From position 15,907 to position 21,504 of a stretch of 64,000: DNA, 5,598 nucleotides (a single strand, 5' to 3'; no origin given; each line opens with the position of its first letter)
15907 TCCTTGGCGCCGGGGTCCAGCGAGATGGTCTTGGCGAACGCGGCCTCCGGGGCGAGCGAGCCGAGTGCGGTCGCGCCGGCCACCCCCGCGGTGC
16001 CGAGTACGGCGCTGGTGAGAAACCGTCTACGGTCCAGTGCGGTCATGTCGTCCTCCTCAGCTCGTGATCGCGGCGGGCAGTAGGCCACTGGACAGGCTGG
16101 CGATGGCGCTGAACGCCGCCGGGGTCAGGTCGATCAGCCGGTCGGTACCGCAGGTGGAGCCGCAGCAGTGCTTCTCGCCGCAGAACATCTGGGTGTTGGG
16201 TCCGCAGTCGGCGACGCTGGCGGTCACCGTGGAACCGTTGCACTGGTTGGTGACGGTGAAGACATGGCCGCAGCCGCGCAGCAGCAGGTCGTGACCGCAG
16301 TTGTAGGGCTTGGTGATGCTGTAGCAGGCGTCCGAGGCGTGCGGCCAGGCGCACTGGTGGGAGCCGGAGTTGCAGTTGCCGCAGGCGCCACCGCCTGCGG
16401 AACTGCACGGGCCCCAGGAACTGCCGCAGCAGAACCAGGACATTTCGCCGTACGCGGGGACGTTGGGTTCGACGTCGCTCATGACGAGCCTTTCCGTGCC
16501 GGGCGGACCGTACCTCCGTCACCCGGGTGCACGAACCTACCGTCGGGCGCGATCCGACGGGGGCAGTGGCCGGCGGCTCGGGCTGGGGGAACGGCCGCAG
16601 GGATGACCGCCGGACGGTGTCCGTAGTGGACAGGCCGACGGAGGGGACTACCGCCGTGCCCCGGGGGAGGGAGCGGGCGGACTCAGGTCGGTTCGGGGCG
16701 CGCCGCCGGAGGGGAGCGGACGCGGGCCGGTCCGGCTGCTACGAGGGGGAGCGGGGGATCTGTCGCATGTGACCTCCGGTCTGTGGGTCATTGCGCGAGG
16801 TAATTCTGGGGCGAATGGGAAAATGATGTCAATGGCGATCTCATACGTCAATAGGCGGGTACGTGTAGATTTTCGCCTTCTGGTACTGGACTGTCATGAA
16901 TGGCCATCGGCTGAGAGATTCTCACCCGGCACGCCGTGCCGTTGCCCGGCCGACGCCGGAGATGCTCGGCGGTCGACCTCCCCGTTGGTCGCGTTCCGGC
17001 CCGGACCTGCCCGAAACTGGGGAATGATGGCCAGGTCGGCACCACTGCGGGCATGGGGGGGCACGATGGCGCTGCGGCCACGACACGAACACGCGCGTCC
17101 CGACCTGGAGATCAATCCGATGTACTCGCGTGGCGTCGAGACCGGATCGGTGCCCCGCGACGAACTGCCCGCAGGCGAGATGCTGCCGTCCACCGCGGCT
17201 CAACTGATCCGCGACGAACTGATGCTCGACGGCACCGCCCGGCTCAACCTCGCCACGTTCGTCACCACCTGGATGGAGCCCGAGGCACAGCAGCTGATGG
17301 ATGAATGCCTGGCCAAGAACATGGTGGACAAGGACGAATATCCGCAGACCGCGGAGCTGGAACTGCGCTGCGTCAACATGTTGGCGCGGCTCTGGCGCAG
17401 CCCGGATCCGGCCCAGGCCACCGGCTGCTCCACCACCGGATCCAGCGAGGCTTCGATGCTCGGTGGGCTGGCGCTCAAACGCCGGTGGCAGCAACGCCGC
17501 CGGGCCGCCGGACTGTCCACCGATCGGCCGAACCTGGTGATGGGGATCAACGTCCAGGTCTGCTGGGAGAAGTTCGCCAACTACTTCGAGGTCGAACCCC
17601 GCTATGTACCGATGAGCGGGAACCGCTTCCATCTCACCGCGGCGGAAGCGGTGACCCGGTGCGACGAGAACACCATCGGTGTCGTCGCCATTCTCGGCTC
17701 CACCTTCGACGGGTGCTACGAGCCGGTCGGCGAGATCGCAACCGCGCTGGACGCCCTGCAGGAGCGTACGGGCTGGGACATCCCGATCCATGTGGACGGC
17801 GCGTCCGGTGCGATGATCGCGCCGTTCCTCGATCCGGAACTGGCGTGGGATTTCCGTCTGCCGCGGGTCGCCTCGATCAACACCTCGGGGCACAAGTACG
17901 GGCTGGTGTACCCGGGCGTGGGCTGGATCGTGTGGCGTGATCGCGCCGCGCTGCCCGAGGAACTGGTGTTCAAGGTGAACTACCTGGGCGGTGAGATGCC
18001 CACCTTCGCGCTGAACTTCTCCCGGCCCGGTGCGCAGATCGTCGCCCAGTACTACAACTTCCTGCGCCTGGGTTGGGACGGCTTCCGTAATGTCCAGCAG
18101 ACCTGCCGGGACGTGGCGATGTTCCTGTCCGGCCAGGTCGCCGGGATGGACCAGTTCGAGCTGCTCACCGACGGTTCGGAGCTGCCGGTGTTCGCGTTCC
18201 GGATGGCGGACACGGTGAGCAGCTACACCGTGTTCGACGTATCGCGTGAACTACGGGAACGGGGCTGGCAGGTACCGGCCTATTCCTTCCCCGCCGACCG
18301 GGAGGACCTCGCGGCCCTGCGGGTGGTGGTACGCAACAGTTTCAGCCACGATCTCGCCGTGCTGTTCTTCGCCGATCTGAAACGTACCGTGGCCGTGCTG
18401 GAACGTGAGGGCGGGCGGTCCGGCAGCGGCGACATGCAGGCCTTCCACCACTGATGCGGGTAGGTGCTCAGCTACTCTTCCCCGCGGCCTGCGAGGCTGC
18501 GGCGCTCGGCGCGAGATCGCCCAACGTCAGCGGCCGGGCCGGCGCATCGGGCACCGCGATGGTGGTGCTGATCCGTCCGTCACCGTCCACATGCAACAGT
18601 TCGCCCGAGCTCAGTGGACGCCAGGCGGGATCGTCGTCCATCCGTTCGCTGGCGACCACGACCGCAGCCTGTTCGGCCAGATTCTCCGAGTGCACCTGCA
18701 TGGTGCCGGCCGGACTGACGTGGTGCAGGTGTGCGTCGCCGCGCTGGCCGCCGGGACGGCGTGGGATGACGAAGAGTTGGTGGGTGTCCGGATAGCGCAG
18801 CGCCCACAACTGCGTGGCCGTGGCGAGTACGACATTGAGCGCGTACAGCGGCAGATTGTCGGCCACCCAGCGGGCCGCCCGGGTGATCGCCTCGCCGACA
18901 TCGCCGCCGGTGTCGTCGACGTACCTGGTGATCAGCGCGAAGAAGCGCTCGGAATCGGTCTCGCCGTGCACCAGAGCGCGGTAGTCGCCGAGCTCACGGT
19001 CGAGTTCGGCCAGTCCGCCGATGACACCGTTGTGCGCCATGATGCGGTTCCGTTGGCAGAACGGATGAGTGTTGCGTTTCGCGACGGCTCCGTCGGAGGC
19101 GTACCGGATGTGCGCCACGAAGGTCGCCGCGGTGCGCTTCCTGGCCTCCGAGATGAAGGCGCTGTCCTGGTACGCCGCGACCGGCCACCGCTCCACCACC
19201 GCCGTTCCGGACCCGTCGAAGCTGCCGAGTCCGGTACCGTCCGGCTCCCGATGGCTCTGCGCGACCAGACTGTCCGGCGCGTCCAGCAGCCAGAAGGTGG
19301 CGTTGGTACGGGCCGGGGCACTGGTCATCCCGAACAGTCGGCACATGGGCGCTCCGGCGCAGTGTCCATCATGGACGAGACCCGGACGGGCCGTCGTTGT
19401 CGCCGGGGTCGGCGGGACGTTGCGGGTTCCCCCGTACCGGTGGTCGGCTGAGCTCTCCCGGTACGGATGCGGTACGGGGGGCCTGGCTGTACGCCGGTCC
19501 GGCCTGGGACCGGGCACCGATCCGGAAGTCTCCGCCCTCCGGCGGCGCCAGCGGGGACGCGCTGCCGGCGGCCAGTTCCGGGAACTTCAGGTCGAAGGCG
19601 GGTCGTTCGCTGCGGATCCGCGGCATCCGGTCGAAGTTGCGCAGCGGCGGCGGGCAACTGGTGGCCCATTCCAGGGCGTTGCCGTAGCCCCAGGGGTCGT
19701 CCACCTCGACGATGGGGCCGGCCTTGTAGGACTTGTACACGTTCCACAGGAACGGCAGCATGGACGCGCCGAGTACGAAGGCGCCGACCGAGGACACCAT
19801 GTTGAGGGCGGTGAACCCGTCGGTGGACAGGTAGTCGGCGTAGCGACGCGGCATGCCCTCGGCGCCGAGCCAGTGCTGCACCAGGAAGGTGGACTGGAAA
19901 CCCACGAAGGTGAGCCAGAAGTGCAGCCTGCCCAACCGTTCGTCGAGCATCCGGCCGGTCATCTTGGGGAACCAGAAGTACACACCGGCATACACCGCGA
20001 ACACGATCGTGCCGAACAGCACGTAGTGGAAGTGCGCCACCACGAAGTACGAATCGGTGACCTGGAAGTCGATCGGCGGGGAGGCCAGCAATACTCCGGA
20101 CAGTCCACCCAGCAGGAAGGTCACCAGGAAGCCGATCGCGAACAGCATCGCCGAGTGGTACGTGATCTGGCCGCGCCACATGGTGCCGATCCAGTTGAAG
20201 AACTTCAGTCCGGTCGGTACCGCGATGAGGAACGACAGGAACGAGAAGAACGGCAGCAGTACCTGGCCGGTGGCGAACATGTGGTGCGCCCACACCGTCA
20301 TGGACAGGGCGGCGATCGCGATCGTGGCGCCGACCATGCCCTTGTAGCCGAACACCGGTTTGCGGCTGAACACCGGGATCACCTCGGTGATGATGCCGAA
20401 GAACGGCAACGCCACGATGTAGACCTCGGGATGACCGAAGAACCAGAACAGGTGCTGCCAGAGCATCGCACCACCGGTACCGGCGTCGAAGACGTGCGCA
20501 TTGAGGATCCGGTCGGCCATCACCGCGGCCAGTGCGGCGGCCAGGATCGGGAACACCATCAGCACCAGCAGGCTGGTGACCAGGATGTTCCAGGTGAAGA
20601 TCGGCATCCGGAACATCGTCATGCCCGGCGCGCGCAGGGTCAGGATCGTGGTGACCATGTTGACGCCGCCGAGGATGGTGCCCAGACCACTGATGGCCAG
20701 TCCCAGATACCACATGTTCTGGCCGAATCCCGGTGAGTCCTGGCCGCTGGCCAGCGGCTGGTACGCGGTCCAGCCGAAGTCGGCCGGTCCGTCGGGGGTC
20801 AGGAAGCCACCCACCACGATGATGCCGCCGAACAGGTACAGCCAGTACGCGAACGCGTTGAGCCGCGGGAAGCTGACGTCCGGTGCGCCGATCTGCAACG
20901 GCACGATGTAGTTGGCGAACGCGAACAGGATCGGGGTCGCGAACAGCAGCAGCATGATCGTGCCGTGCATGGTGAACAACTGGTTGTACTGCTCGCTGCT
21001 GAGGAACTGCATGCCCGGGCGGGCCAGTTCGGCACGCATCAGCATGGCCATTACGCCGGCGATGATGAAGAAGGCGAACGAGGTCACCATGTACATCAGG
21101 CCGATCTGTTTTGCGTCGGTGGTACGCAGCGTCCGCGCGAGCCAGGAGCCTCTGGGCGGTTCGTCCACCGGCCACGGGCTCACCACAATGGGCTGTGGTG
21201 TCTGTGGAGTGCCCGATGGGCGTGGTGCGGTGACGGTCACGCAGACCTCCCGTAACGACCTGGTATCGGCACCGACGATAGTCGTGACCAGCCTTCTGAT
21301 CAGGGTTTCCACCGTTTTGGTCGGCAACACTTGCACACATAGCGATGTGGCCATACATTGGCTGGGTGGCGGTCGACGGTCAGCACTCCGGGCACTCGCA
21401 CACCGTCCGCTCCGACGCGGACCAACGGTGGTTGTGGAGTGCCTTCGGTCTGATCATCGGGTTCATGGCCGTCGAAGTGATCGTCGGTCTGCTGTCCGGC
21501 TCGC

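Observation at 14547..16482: Tight three-gene operon: signal-less hyper-cysteine DPBB protein, Tat-exported partner and MauE-like redox membrane protein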

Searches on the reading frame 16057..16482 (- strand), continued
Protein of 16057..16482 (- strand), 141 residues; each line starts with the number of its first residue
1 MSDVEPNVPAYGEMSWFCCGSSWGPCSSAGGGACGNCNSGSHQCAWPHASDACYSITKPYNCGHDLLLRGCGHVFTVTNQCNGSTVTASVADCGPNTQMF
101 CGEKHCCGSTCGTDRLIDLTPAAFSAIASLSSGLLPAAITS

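Call 76: find_encoding_contigs(protein=P0081, flank=5000, max_places=2)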
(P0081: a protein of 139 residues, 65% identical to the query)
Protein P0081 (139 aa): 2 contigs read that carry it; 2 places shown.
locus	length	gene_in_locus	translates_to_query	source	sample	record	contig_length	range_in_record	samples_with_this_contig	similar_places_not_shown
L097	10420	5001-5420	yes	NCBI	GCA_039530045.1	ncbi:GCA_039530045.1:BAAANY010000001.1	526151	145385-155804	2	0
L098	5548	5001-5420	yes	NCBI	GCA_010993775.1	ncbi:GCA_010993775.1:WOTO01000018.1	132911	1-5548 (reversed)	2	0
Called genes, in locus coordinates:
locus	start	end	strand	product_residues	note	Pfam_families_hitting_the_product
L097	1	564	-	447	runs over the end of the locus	PF00202:Aminotran_3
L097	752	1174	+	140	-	PF03330:DPBB_1 (weak)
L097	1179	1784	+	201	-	-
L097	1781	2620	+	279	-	-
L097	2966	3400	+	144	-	-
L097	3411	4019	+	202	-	-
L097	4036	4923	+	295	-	PF07291:MauE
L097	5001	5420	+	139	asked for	-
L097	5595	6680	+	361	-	PF08240:ADH_N, PF16912:Glu_dehyd_C (weak), PF00107:ADH_zinc_N, PF13602:ADH_zinc_N_2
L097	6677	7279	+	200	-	PF00753:Lactamase_B, PF23023:Anti-Pycsar_Apyc1 (faint)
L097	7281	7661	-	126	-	PF07366:SnoaL, PF12680:SnoaL_2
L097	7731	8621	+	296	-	PF00126:HTH_1, PF03466:LysR_substrate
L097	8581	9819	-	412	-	PF06609:TRI12 (weak), PF00083:Sugar_tr, PF07690:MFS_1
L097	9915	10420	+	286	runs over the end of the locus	PF00126:HTH_1, PF03466:LysR_substrate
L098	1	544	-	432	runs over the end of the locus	PF00202:Aminotran_3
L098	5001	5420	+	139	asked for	-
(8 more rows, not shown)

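Call 85: search_dna_similar(query=window:16060-16482:-, collection=phages, mode=protein, max_evalue=0.01, max_rows=15)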
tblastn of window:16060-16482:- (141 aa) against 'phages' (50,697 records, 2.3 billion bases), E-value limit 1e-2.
No match.

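Call 86: search_dna_similar(query=window:16060-16482:-, collection=plasmids, mode=protein, max_evalue=0.001, max_rows=15)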
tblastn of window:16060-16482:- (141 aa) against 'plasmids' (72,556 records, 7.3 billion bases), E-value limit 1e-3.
Records with a match: 1; places in all: 1; records where one place covers at least 80% of the query: 0.
Best place of each record, by identity: <60% 1.
By first word of the organism name: Nonomuraea 1.
By predicted mobility (MOB-suite, as given by PLSDB): non-mobilizable 1.
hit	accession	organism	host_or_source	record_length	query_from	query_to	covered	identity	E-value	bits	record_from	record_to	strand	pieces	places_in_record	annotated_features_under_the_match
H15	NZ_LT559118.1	Nonomuraea gerenzanensis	-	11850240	43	141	70%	56.6%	9e-31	122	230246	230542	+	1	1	none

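Call 94: find_related_loci(query=A7, collection=metagenome_contigs, flank=5000)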
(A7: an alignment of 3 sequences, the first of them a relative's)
Query A7 (336 aa) in metagenome_contigs; peptide patterns used: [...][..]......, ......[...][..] (x = any residue, [..] = any of these).
338 stretches matched a pattern; 70 encode a relative of the query (tblastn E <= 1e-3); 70 distinct loci.
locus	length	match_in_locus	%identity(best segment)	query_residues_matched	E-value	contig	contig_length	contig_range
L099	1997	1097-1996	45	1-297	3e-88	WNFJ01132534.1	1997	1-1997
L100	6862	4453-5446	59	4-335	6e-46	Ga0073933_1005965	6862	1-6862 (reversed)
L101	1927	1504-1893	49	209-334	4e-32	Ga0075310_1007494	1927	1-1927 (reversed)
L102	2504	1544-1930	50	211-334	3e-31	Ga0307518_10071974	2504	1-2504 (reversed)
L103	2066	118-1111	41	1-334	8e-31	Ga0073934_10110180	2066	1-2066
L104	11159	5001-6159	48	15-334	3e-30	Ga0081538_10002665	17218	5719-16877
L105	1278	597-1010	45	202-334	5e-31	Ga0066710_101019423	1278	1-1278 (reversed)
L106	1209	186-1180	49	15-336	4e-30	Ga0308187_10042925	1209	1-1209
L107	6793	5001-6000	49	15-334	4e-29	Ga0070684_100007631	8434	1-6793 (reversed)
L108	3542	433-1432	49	15-334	3e-29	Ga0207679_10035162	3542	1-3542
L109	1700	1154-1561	47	206-336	3e-29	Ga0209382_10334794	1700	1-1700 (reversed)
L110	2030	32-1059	43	6-334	5e-29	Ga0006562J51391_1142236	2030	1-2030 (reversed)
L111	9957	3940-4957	47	33-335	3e-28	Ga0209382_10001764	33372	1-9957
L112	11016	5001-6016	47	15-336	2e-28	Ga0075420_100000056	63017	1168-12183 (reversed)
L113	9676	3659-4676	45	28-336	2e-28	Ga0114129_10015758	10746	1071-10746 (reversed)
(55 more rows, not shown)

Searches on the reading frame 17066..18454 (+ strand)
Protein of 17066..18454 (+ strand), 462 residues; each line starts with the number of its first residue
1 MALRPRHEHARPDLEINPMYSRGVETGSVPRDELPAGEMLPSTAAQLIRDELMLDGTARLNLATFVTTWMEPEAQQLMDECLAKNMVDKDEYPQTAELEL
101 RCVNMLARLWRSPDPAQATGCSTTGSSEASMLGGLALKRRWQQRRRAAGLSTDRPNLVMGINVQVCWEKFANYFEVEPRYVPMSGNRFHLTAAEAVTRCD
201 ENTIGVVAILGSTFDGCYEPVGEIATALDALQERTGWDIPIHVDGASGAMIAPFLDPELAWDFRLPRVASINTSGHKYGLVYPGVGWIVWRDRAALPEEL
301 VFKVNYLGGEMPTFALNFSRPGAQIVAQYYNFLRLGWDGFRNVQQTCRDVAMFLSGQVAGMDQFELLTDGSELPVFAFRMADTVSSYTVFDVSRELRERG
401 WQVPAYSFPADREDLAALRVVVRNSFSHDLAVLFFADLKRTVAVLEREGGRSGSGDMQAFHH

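Call 82: search_protein_families(library=pfam, proteins=[window:17066-18454:+], max_evalue=0.00001)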
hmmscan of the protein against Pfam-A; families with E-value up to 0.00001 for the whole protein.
window:17066-18454:+ (462 aa): 1 family
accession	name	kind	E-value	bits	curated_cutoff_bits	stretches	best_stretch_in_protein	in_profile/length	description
PF00282.25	Pyridoxal_deC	-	1.3e-74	251.6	27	1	41-380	9-374/375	Pyridoxal-dependent decarboxylase conserved domain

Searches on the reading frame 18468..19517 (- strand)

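Call 82: search_protein_families(library=pfam, proteins=[window:18468-19517:-], max_evalue=0.00001)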
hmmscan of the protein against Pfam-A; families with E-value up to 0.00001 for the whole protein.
window:18468-19517:- (349 aa): 2 families
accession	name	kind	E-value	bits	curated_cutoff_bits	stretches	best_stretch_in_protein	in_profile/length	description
PF13230.11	GATase_4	-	4.1e-22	78.8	23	1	58-322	1-259/272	Glutamine amidotransferases class-II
PF13522.11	GATase_6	-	7.4e-08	32.9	27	1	129-201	9-78/130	Glutamine amidotransferase domain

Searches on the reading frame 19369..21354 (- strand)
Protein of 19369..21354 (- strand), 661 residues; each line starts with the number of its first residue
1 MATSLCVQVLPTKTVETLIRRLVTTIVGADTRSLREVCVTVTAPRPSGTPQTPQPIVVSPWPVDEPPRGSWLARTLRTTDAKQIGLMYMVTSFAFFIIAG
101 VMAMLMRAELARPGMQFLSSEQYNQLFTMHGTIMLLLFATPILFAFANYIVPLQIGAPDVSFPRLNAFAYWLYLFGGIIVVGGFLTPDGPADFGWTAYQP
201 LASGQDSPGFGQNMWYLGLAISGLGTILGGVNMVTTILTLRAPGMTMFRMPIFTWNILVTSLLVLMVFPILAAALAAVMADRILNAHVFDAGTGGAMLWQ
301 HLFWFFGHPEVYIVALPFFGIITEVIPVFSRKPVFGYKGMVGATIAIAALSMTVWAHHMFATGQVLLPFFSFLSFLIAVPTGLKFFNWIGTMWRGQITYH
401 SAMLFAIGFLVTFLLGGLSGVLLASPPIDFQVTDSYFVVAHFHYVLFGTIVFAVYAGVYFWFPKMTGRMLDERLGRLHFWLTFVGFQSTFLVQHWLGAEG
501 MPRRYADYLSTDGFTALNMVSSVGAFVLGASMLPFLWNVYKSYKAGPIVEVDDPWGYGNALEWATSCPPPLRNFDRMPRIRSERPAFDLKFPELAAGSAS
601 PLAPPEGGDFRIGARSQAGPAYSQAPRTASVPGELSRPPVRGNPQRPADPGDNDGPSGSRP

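Call 82: search_protein_families(library=pfam, proteins=[window:19369-21354:-], max_evalue=0.00001)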
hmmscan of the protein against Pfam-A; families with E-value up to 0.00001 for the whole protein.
window:19369-21354:- (661 aa): 1 family
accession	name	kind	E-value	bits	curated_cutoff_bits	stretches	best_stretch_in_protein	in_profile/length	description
PF00115.25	COX1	-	9.6e-162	539.2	34.8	1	83-527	1-436/436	Cytochrome C and Quinol oxidase polypeptide I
